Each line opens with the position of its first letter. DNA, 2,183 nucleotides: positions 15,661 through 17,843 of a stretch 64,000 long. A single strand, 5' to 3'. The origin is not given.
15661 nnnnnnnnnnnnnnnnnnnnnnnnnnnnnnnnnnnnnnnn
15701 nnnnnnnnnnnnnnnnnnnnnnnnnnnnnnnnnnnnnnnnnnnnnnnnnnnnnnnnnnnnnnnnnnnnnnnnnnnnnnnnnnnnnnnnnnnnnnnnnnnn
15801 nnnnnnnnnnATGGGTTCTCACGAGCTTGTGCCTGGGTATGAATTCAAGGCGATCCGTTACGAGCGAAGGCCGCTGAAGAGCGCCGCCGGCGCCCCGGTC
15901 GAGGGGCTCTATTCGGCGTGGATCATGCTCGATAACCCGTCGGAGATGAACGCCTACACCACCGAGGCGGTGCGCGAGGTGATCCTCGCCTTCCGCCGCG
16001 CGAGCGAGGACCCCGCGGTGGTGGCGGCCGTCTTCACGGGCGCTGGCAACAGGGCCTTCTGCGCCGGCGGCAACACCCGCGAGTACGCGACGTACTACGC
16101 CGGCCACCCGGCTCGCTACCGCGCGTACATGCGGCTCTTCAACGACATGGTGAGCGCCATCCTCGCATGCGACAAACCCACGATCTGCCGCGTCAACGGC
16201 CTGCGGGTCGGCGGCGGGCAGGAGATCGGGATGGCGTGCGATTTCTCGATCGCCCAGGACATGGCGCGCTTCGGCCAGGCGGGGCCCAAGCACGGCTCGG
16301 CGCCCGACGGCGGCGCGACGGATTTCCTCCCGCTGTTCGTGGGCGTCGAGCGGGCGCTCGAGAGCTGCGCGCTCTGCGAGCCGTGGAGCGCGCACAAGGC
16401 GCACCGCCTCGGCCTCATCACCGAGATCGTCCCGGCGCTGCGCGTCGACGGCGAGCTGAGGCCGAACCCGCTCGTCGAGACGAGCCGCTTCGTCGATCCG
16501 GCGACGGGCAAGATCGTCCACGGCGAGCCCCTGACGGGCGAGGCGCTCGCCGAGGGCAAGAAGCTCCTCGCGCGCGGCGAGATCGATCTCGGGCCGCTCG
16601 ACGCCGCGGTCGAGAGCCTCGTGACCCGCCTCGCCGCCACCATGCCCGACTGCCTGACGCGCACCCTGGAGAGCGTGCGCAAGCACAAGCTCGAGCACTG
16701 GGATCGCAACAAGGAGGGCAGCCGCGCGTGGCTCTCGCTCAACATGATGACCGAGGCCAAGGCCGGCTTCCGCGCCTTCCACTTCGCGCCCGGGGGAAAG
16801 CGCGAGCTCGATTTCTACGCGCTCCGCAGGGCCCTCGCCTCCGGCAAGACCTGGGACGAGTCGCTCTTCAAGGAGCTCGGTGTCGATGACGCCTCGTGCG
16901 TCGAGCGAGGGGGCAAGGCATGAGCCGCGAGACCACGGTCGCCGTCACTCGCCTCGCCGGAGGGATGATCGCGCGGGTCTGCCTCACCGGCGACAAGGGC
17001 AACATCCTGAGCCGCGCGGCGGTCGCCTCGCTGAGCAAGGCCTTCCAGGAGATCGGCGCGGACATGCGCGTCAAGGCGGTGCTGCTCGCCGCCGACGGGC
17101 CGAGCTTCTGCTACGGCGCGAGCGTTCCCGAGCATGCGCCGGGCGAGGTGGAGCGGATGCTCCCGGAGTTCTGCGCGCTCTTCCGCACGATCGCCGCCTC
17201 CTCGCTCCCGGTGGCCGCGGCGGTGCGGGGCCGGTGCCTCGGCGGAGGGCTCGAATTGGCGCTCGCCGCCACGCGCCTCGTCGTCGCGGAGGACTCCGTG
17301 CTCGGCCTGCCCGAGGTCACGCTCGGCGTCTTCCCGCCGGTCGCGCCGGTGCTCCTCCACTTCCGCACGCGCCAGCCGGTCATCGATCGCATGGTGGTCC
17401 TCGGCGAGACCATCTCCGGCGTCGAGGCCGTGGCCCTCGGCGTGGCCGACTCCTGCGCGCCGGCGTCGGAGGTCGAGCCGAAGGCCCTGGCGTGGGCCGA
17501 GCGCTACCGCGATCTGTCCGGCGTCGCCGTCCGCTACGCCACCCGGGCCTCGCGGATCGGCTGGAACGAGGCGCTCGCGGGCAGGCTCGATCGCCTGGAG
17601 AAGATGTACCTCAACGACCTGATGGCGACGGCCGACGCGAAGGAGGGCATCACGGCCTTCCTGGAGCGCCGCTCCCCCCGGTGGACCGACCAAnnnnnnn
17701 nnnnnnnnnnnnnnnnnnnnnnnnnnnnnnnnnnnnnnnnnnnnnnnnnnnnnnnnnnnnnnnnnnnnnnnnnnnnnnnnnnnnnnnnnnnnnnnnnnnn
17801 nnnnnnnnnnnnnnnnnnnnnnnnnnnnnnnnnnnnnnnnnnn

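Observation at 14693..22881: Complete anaerobic benzoyl-CoA ring-reduction module (had-oah-dch-bcrCBAD) in an otherwise aerobic-myxobacterium-like context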

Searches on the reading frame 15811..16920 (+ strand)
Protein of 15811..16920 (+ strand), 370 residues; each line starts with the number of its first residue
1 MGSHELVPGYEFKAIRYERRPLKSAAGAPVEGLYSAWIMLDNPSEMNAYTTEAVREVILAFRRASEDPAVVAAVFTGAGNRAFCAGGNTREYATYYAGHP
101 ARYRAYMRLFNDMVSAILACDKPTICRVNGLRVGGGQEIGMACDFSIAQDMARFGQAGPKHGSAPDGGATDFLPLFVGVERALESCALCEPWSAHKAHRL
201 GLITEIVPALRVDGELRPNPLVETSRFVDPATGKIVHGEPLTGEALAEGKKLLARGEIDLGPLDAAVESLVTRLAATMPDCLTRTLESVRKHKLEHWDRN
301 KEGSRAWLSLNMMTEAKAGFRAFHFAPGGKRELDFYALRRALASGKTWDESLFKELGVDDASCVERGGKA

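Call 4: search_protein_families(library=ncbifam, proteins=[window:15811-16920:+], max_evalue=0.00001)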
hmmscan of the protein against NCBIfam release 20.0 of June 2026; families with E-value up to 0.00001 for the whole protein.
window:15811-16920:+ (370 aa): 66 families (the best 25 are shown)
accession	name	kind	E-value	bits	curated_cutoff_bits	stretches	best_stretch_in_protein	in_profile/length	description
TIGR03200.1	dearomat_oah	equivalog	6.3e-159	528.8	464.45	1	4-355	4-358/360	6-oxocyclohex-1-ene-1-carbonyl-CoA hydratase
TIGR03210.1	badI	equivalog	4.9e-35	121.1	467.6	1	36-217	13-190/256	2-ketocyclohexanecarboxyl-CoA hydrolase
NF005637.0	PRK07396.1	equivalog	7.6e-33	114.1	380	1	36-213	24-199/273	1,4-dihydroxy-2-naphthoyl-CoA synthase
NF046063.1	oxepin_alt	equivalog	2.4e-32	112.4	300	1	38-208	13-182/254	oxepin-CoA hydrolase, alternative type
TIGR01929.1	menB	equivalog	1.4e-30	106.7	342.7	1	37-213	15-189/259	1,4-dihydroxy-2-naphthoyl-CoA synthase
NF004840.0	PRK06190.1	equivalog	3.6e-29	102.1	253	1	38-209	17-184/260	enoyl-CoA hydratase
NF005700.0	PRK07511.1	subfamily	7.7e-29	101.1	274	1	39-207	17-184/260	enoyl-CoA hydratase family protein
NF006109.0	PRK08260.1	subfamily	8.3e-29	100.8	320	1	37-209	16-201/296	enoyl-CoA hydratase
NF004634.0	PRK05980.1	equivalog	1.9e-28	99.5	375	1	37-209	15-188/263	crotonase/enoyl-CoA hydratase family protein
NF051848.1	EnCoAHydtEchA19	equivalog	5.7e-28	98.2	400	1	38-209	13-183/258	enoyl-CoA hydratase EchA19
TIGR02280.1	PaaB1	equivalog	1.5e-27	96.8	345.15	1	38-208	12-180/256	2-(1,2-epoxy-1,2-dihydrophenyl)acetyl-CoA isomerase PaaG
NF006699.0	PRK09245.1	subfamily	9.9e-27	93.8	354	1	38-209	16-191/266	crotonase/enoyl-CoA hydratase family protein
NF004475.0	PRK05809.1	subfamily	5.3e-26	91.7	394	1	36-207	15-183/260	short-chain-enoyl-CoA hydratase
NF004525.0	PRK05870.1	equivalog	7.4e-26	91.6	285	1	36-208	14-182/249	enoyl-CoA hydratase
NF004796.0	PRK06144.1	subfamily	2e-25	89.7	272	1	36-214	19-196/262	enoyl-CoA hydratase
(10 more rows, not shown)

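Call 5: search_protein_families(library=pfam, proteins=[window:15811-16920:+], max_evalue=0.001)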
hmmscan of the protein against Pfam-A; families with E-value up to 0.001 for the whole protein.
window:15811-16920:+ (370 aa): 2 families
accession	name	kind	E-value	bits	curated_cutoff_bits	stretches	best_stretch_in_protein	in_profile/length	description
PF00378.25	ECH_1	-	2e-39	135.9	27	1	37-214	8-181/251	Enoyl-CoA hydratase/isomerase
PF16113.10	ECH_2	-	4.1e-22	79.6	27.2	1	37-208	3-173/335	Enoyl-CoA hydratase/isomerase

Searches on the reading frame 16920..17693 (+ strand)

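Call 4: search_protein_families(library=ncbifam, proteins=[window:16920-17693:+], max_evalue=0.00001)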
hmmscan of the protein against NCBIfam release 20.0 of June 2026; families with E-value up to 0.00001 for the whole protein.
window:16920-17693:+ (258 aa): 69 families (the best 25 are shown)
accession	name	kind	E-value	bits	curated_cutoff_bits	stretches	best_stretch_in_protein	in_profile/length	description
TIGR03189.1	dienoyl_CoA_hyt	equivalog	1.2e-56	191.8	292.5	1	15-257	9-250/251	cyclohexa-1,5-dienecarbonyl-CoA hydratase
NF005803.0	PRK07658.1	equivalog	1.4e-33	116.3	313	1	15-257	10-256/257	enoyl-CoA hydratase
NF006566.0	PRK09076.1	subfamily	3.3e-30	105.6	286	1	9-257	7-259/260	enoyl-CoA hydratase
NF007239.0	PRK09674.1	equivalog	1.3e-29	103.5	371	1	27-256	25-255/257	2,3-dehydroadipyl-CoA hydratase PaaF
NF051848.1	EnCoAHydtEchA19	equivalog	2.5e-29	102.6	400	1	27-257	21-257/258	enoyl-CoA hydratase EchA19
NF005802.0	PRK07657.1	equivalog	4.2e-29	101.9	363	1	16-256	13-258/260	enoyl-CoA hydratase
NF006007.0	PRK08138.1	subfamily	7.9e-29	100.8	355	1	20-256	21-259/261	enoyl-CoA hydratase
NF005073.0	PRK06495.1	subfamily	2.7e-28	99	296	1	16-256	13-255/257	enoyl-CoA hydratase/isomerase family protein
NF005879.0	PRK07827.1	equivalog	2.8e-26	92.3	283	1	5-256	5-260/261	enoyl-CoA hydratase family protein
NF046063.1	oxepin_alt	equivalog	1.8e-25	89.9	300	1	26-254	20-254/254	oxepin-CoA hydrolase, alternative type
NF006100.0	PRK08252.1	subfamily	2.1e-24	86.5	282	1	28-256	25-252/254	crotonase/enoyl-CoA hydratase family protein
NF004517.0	PRK05862.1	equivalog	2.4e-24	86.3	396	1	28-257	26-256/257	enoyl-CoA hydratase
NF006008.0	PRK08139.1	equivalog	4e-24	85.6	313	1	8-257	12-265/266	enoyl-CoA hydratase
NF005700.0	PRK07511.1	subfamily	1.8e-23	83.4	274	1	25-256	22-259/260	enoyl-CoA hydratase family protein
NF042430.2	EnCoAhydt_DpgD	equivalog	1.1e-21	77.5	400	1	17-257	7-257/258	enoyl-CoA-hydratase DpgD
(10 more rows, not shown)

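Call 5: search_protein_families(library=pfam, proteins=[window:16920-17693:+], max_evalue=0.001)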
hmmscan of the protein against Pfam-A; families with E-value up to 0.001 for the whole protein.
window:16920-17693:+ (258 aa): 2 families
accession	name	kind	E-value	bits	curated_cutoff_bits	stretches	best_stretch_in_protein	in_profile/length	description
PF00378.25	ECH_1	-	2.1e-34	119.4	27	1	26-258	16-251/251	Enoyl-CoA hydratase/isomerase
PF16113.10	ECH_2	-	4.3e-19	69.6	27.2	1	28-186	13-178/335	Enoyl-CoA hydratase/isomerase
